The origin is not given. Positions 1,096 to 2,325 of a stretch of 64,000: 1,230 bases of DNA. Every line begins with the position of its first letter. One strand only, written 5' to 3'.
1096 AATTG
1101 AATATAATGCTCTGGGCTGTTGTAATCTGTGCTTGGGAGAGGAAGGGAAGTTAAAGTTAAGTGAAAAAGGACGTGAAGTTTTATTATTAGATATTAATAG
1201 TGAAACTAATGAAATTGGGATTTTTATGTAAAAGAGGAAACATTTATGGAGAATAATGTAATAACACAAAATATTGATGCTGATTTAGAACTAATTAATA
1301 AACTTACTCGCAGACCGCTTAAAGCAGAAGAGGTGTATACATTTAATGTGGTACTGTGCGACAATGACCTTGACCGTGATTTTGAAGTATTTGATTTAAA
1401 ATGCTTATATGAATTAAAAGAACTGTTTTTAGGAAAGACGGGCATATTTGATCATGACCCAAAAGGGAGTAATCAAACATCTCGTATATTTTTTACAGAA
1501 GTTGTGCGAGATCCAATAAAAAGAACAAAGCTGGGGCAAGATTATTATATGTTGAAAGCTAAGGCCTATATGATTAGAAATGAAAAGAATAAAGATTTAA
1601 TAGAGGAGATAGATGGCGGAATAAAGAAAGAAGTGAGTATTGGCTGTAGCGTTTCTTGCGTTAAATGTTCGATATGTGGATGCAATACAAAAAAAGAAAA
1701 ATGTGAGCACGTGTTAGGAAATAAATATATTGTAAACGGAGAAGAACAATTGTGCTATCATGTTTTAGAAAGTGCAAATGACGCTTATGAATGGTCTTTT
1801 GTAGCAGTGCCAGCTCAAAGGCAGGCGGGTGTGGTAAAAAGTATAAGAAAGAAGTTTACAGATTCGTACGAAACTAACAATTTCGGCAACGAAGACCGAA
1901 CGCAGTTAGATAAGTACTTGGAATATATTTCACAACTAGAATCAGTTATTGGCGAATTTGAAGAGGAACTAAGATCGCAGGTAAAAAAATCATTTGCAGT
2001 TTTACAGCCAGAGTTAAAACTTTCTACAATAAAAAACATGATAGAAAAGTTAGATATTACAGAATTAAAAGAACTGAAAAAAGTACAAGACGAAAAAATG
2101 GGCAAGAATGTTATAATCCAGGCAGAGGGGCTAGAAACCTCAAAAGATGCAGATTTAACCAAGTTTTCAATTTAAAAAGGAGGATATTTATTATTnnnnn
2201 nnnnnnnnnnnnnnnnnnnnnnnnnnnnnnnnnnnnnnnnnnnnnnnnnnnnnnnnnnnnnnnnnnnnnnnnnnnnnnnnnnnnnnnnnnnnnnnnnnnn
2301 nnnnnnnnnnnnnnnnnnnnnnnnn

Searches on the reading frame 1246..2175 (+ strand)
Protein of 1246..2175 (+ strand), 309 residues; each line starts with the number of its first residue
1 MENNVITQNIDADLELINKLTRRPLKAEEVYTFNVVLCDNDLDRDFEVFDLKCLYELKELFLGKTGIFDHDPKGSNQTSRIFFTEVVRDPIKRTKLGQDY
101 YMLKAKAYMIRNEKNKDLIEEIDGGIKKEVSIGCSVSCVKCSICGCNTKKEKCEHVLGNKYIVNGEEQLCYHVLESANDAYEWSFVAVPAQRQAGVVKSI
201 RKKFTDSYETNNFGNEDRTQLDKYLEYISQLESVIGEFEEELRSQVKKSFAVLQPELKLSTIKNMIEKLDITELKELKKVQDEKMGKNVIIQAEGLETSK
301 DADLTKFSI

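Call 11: search_protein_families(library=pfam, proteins=[window:1246-2175:+], max_evalue=0.01)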
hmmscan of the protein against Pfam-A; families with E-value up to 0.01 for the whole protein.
window:1246-2175:+ (309 aa): 0 families

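Call 12: search_protein_families(library=phrogs, proteins=[window:1246-2175:+], max_evalue=0.01)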
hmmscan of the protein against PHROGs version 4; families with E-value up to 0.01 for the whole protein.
window:1246-2175:+ (309 aa): 4 families
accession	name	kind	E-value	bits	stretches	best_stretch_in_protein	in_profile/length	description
phrog_16951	-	unknown function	1.1e-91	308.2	1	12-286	18-284/312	-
phrog_18299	-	head and packaging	2.6e-05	24.6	1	61-192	113-244/257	head maturation protease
phrog_37798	-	unknown function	0.0001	22.5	1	112-199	123-218/490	-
phrog_37797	-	unknown function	0.0044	17.1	1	97-208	101-215/398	-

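Call 74: search_protein_families(library=ncbifam, proteins=[window:1246-2175:+], max_evalue=0.001)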
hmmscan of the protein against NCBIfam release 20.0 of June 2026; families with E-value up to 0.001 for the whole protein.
window:1246-2175:+ (309 aa): 0 families

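Call 75: search_protein_families(library=padloc, proteins=[window:1246-2175:+], max_evalue=0.001)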
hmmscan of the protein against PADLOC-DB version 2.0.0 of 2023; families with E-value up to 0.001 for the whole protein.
window:1246-2175:+ (309 aa): 0 families
